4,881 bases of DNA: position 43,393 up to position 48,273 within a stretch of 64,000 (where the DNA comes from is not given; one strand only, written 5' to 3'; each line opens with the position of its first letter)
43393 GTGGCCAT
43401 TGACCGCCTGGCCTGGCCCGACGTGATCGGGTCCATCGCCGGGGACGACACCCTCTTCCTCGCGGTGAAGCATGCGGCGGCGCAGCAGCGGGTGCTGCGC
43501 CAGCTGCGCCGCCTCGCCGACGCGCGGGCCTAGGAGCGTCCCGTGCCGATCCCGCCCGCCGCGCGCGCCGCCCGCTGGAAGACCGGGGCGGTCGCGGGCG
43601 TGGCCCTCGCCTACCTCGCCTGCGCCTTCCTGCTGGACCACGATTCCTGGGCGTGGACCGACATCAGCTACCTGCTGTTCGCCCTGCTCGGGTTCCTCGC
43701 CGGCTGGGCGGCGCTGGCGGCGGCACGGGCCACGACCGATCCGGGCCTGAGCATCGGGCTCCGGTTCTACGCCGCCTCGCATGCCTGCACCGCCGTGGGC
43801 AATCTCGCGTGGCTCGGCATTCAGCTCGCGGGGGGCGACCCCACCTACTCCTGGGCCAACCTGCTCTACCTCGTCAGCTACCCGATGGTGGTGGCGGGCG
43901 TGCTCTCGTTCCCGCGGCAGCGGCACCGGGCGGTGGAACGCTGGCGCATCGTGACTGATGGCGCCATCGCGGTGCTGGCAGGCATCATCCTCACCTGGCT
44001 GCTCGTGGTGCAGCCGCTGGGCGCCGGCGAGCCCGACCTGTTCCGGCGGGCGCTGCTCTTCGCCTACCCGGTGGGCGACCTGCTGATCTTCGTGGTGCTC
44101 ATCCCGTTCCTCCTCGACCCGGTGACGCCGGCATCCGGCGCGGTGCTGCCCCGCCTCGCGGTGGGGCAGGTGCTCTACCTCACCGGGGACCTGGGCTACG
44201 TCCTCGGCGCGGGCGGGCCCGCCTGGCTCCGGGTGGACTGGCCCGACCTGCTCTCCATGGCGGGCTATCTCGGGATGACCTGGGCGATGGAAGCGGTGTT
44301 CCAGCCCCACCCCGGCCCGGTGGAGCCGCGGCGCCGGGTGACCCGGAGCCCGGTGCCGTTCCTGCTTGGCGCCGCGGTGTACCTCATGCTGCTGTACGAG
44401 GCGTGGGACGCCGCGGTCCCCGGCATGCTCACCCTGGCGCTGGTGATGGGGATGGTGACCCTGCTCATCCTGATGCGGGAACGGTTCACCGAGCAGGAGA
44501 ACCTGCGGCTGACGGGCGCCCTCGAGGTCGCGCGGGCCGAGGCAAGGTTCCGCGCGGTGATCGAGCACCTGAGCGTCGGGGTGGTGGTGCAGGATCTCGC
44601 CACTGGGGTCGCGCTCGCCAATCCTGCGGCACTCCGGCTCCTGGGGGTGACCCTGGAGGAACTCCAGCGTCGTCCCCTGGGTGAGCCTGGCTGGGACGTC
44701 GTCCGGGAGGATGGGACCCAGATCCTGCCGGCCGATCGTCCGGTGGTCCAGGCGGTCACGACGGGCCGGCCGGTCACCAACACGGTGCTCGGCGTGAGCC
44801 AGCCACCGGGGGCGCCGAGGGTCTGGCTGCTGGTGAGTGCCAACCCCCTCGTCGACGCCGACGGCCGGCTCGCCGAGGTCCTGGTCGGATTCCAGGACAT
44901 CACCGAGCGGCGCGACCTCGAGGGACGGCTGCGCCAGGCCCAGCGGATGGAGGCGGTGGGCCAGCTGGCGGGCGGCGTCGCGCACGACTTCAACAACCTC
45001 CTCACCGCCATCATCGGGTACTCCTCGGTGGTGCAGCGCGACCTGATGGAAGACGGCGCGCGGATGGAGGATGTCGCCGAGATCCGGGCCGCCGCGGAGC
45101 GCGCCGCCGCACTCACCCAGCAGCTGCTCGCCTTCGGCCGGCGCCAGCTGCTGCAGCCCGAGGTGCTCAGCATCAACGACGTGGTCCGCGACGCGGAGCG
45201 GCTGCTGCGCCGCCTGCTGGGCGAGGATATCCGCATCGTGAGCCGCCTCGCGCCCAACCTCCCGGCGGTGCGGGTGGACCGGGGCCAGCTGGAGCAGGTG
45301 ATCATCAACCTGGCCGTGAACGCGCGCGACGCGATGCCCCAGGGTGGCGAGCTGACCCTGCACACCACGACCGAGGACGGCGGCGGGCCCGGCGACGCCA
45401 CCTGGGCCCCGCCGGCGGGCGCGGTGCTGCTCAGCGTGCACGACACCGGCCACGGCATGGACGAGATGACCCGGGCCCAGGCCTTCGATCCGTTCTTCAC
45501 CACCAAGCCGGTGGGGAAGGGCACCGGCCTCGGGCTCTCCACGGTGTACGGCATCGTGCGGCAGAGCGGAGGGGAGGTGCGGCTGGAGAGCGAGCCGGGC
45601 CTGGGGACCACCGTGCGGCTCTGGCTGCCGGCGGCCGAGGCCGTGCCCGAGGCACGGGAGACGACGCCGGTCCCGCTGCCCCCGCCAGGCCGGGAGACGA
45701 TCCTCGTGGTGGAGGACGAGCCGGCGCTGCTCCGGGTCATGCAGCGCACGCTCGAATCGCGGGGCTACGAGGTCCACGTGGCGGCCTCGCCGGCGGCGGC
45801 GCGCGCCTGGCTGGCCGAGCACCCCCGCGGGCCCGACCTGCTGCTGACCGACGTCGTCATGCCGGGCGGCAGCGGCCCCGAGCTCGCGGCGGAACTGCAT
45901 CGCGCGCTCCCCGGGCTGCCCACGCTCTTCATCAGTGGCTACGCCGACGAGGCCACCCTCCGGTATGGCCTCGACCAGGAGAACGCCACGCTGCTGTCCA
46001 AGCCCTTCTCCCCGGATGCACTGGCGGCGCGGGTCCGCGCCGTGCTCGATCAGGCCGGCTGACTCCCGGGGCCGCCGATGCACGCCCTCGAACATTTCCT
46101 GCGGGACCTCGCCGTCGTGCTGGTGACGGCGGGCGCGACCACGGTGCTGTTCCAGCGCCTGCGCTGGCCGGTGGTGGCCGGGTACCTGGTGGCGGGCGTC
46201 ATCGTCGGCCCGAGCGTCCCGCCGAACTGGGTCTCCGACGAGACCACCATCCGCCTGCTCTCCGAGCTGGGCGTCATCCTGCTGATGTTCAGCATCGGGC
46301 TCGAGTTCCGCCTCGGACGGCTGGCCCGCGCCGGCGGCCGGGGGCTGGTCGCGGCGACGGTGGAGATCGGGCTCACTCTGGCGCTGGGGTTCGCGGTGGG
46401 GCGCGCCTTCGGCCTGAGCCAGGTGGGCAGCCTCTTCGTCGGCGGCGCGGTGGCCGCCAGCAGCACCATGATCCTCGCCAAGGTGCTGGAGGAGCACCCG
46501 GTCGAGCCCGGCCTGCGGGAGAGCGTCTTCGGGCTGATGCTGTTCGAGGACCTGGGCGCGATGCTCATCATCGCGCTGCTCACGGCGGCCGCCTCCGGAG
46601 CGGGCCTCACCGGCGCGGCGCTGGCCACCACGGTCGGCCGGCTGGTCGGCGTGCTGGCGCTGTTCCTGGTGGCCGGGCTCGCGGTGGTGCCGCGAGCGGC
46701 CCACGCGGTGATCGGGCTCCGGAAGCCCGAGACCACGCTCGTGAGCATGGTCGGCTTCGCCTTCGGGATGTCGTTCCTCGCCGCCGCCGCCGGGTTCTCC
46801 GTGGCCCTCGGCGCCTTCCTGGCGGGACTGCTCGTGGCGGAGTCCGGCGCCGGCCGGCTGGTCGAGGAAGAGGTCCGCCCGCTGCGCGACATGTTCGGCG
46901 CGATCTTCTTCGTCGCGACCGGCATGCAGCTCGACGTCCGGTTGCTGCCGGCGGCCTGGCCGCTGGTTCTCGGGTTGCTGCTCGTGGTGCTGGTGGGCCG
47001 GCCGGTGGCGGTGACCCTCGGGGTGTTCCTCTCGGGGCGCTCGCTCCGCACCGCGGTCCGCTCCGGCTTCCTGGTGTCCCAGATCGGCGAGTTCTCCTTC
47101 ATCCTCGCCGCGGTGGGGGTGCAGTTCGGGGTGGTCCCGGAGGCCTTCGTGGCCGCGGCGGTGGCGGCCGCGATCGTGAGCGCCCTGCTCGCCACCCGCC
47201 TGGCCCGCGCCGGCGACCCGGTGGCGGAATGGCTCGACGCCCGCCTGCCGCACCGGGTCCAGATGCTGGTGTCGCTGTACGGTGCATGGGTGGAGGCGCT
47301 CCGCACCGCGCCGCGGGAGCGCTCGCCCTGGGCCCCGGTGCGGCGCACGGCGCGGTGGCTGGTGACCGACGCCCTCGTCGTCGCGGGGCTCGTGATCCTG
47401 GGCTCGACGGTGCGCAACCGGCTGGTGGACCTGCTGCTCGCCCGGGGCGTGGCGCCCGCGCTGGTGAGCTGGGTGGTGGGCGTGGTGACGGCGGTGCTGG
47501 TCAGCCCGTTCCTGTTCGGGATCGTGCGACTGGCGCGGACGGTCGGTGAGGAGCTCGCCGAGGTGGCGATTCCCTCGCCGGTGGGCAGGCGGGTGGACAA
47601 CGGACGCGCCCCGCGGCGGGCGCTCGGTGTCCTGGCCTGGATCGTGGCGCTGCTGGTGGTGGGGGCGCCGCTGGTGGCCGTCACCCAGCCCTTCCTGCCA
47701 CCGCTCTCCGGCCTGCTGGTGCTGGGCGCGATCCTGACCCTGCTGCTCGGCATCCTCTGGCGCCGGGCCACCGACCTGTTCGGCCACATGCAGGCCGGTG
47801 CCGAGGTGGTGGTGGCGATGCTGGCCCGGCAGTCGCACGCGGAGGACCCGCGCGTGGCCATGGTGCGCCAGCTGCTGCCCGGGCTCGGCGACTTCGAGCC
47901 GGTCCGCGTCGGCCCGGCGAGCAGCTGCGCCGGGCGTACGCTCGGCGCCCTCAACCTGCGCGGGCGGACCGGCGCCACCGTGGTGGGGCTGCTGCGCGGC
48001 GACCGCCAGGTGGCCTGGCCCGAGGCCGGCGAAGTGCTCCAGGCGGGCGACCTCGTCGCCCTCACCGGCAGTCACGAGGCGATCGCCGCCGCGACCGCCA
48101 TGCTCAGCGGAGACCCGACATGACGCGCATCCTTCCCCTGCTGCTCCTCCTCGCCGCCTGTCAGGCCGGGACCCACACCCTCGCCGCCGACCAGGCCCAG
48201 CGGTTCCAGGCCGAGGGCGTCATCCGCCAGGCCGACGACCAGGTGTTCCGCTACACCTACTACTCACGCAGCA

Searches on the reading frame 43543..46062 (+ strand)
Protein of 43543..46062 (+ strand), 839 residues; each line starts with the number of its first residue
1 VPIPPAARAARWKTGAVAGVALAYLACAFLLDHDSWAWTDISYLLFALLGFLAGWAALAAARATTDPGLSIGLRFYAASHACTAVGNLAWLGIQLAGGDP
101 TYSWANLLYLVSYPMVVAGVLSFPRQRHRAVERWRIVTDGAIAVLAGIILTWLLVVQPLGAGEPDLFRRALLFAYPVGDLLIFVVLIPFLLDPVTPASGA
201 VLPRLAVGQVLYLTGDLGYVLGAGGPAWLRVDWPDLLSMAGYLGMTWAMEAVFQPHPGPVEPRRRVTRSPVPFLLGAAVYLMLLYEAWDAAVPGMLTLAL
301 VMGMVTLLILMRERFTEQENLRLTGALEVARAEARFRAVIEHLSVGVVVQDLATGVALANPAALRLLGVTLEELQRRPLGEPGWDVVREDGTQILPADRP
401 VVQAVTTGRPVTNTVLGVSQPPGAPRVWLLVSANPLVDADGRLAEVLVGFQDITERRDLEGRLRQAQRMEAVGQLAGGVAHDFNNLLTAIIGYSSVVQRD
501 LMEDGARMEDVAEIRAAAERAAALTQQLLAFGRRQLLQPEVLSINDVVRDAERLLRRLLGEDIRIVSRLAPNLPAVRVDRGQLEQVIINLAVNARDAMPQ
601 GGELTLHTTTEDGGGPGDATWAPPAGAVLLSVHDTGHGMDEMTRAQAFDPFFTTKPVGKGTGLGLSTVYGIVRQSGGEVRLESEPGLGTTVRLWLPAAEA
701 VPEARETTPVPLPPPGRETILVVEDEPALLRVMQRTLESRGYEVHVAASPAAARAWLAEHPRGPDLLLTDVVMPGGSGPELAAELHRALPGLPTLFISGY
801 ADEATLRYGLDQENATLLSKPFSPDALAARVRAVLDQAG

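Call 22: search_protein_families(library=pfam, proteins=[window:43543-46062:+], max_evalue=0.001)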
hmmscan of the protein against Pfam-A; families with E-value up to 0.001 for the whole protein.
window:43543-46062:+ (839 aa): 7 families
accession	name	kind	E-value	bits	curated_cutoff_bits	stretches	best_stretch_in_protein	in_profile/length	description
PF00072.30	Response_reg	-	7.6e-22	78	30.2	1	720-832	1-111/111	Response regulator receiver domain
PF02518.31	HATPase_c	-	5.8e-21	75.4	26.4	1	579-698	2-110/111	Histidine kinase-, DNA gyrase B-, and HSP90-like ATPase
PF08448.16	PAS_4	-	7.1e-11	42.8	23.1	1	341-457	2-109/110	PAS fold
PF00989.32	PAS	-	5.9e-09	36.4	22.6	1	335-453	2-113/113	PAS fold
PF00512.31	HisKA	-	4.9e-08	33.4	26.9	1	473-535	3-64/66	His Kinase A (phospho-acceptor) domain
PF13188.13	PAS_8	-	7.5e-08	32.5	21.8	1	334-380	1-44/65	PAS domain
PF13426.13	PAS_9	-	3.9e-05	24.3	27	1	345-455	2-103/103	PAS domain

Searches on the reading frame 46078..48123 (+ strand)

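Call 22: search_protein_families(library=pfam, proteins=[window:46078-48123:+], max_evalue=0.001)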
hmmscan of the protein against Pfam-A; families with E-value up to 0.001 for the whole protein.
window:46078-48123:+ (681 aa): 2 families
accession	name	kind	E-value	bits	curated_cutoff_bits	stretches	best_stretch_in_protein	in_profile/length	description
PF00999.27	Na_H_Exchanger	-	3e-54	184.8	26.2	1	17-372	4-365/375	Sodium/hydrogen exchanger, transmembrane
PF02080.26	TrkA_C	-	4.2e-13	49.4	27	1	609-676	4-70/71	TrkA-C domain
